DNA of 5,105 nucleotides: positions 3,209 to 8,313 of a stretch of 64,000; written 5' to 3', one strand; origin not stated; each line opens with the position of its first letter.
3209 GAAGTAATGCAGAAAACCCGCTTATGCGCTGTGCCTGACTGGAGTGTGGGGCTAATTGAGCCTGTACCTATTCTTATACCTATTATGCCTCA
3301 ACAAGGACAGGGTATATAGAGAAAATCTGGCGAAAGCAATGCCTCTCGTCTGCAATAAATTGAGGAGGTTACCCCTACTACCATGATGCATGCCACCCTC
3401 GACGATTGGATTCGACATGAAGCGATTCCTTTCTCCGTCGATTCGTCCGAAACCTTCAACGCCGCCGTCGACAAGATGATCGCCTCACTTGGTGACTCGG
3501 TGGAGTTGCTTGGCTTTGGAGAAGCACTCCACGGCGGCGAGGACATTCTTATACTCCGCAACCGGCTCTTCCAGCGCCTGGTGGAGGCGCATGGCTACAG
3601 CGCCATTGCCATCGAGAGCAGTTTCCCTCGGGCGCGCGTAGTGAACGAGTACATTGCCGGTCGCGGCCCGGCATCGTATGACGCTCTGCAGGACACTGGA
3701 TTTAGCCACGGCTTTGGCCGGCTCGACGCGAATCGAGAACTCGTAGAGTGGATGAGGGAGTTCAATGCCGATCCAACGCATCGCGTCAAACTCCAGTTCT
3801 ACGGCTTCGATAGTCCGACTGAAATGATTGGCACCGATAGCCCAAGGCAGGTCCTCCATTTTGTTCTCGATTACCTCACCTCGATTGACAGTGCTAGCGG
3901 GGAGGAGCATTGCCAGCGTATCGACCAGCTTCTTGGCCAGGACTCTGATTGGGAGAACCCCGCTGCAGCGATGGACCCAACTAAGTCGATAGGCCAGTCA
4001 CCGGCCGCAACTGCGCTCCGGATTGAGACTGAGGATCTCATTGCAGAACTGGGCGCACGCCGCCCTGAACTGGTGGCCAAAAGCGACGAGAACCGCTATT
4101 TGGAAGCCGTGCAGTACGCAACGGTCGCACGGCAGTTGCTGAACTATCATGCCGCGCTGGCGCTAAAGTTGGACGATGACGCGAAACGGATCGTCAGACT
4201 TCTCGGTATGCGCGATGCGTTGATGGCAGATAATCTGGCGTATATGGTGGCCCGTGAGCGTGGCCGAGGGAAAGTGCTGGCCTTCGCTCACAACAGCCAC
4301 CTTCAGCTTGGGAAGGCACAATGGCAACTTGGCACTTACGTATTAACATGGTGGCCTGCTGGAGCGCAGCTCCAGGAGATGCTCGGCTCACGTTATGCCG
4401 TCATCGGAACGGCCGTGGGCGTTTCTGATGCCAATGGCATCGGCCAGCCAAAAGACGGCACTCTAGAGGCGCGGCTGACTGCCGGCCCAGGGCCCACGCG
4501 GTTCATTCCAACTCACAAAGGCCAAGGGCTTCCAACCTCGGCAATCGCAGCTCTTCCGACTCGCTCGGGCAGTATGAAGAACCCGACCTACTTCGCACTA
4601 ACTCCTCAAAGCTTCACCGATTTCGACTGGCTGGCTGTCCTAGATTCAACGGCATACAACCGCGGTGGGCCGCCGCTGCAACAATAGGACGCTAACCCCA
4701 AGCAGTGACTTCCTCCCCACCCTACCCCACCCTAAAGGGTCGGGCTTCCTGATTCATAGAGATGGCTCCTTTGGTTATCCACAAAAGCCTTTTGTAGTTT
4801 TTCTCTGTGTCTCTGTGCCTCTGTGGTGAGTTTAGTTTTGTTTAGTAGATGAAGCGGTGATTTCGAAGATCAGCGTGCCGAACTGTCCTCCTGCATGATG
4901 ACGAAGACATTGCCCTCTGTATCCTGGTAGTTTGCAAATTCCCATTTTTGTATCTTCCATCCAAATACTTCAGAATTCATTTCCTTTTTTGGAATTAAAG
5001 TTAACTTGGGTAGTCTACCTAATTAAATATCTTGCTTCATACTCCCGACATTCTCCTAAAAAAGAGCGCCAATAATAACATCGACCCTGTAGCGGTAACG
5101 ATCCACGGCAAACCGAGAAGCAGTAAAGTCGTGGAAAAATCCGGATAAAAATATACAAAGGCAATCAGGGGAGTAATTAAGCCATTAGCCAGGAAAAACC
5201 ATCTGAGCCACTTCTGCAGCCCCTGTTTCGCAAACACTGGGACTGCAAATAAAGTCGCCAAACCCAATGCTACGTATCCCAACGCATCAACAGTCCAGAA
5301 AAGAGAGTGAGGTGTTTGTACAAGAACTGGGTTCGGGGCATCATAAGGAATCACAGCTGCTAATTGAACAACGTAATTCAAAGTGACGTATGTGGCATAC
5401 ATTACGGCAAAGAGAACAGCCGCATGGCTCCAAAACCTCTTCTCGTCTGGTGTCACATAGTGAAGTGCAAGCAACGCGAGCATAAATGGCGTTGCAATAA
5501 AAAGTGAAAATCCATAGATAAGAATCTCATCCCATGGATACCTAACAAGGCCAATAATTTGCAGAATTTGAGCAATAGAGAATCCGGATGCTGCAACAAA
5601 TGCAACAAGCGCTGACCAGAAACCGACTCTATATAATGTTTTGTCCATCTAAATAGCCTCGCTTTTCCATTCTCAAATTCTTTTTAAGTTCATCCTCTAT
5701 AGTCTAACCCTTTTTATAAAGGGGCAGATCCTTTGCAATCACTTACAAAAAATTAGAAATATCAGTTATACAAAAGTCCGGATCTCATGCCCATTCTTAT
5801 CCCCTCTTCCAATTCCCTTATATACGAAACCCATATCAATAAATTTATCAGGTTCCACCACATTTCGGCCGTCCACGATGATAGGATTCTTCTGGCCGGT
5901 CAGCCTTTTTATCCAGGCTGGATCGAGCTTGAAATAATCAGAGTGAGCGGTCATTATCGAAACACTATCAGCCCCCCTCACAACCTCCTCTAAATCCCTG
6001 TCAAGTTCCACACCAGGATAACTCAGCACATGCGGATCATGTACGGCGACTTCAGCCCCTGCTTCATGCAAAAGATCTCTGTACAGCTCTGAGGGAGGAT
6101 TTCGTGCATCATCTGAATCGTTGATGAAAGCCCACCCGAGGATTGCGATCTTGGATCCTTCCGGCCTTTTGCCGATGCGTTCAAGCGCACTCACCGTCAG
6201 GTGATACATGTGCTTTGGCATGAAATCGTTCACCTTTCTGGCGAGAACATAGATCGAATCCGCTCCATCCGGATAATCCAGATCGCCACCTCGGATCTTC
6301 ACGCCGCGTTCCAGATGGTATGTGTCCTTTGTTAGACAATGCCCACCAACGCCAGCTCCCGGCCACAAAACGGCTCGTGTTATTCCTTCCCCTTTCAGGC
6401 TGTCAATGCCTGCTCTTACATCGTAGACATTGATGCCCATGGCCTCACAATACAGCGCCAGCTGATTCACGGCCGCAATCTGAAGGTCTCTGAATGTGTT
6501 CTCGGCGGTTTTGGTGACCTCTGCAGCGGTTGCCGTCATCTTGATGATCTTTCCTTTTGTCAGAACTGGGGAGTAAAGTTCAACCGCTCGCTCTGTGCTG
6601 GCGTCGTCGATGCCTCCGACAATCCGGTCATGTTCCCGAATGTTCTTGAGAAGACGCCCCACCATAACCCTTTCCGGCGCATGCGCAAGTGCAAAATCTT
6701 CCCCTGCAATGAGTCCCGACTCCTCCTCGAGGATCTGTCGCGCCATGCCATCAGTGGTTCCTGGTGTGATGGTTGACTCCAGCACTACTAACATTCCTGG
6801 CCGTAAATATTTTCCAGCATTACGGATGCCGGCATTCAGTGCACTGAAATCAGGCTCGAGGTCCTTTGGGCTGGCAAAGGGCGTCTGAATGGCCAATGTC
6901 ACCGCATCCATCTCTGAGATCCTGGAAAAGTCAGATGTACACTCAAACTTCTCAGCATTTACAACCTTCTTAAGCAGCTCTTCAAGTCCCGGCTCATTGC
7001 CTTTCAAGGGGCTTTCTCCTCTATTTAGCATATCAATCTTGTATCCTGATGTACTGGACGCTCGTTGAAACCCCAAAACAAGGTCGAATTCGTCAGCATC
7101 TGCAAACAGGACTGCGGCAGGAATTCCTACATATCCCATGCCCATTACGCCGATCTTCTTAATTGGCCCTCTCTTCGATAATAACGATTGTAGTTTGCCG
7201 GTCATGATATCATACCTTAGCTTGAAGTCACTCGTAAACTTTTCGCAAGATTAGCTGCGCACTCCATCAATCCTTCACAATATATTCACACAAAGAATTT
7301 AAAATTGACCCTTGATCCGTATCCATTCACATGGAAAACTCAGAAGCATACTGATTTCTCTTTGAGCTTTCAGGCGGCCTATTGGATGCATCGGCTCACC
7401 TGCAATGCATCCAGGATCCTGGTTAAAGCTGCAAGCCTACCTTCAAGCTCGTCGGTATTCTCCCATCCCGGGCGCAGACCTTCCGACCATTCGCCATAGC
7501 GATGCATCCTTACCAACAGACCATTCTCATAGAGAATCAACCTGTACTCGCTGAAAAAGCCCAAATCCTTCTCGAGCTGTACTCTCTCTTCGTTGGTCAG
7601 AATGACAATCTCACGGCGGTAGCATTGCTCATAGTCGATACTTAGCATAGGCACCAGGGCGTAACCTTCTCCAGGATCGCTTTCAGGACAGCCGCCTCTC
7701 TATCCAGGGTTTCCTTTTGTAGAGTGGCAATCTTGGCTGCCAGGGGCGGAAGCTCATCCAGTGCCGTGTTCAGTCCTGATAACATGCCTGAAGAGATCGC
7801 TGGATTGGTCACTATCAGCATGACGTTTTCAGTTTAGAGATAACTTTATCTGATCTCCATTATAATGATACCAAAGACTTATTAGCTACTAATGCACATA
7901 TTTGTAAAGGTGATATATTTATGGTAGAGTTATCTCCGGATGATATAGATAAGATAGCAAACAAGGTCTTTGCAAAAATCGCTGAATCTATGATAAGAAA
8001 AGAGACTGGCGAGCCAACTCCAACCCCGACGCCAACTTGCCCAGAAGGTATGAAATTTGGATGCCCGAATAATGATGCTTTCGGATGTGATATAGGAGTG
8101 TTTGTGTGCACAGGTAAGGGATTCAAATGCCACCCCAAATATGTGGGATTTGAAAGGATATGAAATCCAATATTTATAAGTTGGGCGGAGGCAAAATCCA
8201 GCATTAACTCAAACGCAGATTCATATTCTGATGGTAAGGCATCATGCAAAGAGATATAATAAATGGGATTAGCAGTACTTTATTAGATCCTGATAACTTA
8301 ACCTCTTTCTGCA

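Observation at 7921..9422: Candidate archaeal RiPP cluster: Cys-rich precursor peptide plus radical-SAM/SPASM maturase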

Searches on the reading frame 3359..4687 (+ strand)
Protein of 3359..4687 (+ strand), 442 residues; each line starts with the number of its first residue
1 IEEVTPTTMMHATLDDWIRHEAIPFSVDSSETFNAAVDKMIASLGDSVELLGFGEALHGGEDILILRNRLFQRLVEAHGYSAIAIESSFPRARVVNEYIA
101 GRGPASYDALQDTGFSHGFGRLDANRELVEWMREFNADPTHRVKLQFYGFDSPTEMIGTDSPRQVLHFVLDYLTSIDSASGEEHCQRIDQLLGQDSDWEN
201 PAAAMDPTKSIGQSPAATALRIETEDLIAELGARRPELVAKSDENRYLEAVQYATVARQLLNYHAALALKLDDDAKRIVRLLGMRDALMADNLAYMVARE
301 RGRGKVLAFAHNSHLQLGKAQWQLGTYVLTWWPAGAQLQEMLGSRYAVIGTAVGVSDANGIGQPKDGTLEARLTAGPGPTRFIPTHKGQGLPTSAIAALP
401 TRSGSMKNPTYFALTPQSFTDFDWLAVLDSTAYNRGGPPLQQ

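Call 70: search_protein_families(library=pfam, proteins=[window:3359-4687:+], max_evalue=0.001)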
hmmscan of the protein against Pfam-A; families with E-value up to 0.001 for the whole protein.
window:3359-4687:+ (442 aa): 1 family
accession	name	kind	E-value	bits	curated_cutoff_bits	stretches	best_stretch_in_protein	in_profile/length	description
PF05139.19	Erythro_esteras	-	7.1e-48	164.5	26.4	1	75-386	1-309/358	Erythromycin esterase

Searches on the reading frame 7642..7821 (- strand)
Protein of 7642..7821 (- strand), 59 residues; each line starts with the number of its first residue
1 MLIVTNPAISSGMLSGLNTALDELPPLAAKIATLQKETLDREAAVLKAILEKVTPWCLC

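Call 4: search_protein_families(library=ncbifam, proteins=[window:7642-7821:-], max_evalue=0.1)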
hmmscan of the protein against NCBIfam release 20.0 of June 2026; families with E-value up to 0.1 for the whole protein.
window:7642-7821:- (59 aa): 1 family
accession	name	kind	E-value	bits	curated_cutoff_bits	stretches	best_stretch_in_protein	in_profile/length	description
NF041614.1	FeSrepair_DnrN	equivalog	0.041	14.2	300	1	19-49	29-59/157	iron-sulfur cluster repair protein DnrN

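Call 5: search_protein_families(library=pfam, proteins=[window:7642-7821:-], max_evalue=0.1)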
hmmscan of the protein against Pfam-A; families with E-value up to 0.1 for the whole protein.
window:7642-7821:- (59 aa): 0 families

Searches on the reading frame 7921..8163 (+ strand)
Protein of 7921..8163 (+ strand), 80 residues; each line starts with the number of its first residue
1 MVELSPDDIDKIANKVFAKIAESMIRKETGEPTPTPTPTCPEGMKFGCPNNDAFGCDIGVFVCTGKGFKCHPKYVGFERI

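Call 4: search_protein_families(library=ncbifam, proteins=[window:7921-8163:+], max_evalue=0.1)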
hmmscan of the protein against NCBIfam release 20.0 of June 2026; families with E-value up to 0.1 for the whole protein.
window:7921-8163:+ (80 aa): 0 families

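Call 5: search_protein_families(library=pfam, proteins=[window:7921-8163:+], max_evalue=0.1)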
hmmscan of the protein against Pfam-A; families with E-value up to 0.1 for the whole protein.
window:7921-8163:+ (80 aa): 0 families

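Call 7: find_homologous_proteins(query=window:7921-8163:+, max_evalue=0.01)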
Query window:7921-8163:+ (80 aa): 3 proteins with E <= 0.01 among 4 candidates.
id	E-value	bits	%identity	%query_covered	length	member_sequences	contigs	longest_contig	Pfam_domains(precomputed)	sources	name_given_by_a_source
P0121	9.6e-45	168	93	100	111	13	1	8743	-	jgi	jgi:hypothetical protein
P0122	4.0e-31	124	71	100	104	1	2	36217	-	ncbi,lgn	-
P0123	4.0e-28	115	68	99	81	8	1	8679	-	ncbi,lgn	-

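Call 45: find_homologous_proteins(query=A4, max_evalue=0.01)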
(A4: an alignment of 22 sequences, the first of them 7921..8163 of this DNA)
Query A4 (22 sequences) (80 aa, profile of the alignment): 22 proteins with E <= 0.01 among 394 candidates.
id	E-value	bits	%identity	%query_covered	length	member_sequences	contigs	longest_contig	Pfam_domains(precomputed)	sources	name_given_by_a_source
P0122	2.8e-16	77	71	100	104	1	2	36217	-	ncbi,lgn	-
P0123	9.3e-16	76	68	99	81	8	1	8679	-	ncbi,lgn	-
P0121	1.2e-14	72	93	100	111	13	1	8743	-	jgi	jgi:hypothetical protein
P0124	1.2e-11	63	26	73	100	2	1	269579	-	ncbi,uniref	ncbi:hypothetical protein ACOBQJ_05140 [Pelotomaculum propionicicum]|uniref:hypothetical protein n=1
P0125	4.5e-11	61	55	14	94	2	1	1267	-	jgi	-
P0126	8.3e-11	60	24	73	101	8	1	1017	-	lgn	-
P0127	1.3e-10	59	27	73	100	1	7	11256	-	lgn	-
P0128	1.7e-10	59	27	73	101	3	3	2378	-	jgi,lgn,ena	-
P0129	2.9e-10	58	31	75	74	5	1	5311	-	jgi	-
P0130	6.0e-10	57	42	24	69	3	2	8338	-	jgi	jgi:hypothetical protein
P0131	7.2e-10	57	42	24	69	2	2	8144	-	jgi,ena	-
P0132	8.8e-10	57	39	23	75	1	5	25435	-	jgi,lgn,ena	-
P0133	4.5e-9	54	43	18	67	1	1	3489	-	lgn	-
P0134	4.8e-9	54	43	18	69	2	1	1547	-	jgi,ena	-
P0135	6.0e-9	54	26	73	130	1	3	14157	-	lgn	-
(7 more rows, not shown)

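Call 62: search_protein_representatives(alignment_id=A5)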
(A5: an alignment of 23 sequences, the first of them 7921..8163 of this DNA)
Query: 23 sequences, 79 profile positions. Proteins with E-value up to 0.001 (for the whole library): 56; up to 1e-10: 11; up to 1e-30: 0. The best 56 are listed.
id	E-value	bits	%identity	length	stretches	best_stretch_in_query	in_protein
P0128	5.8e-20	87.5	-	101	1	4-70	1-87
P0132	5.9e-20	87.4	-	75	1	4-78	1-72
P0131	2.5e-19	85.4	-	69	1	4-76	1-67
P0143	6.2e-18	81.0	-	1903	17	4-35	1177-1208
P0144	2.3e-15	72.7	-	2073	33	48-69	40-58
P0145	2.4e-15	72.7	-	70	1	13-77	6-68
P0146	1.1e-14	70.5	-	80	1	4-76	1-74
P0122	8.8e-13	64.4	-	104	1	4-72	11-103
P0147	2.2e-11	60.0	-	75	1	12-74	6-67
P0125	2.2e-11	59.9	-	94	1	4-74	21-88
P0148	5.9e-11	58.6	-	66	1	10-72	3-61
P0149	3.9e-10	56.0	-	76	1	13-73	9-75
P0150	1.2e-09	54.4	-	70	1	12-72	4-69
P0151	2.6e-09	53.3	-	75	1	5-73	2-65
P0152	1.5e-08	50.9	-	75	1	12-66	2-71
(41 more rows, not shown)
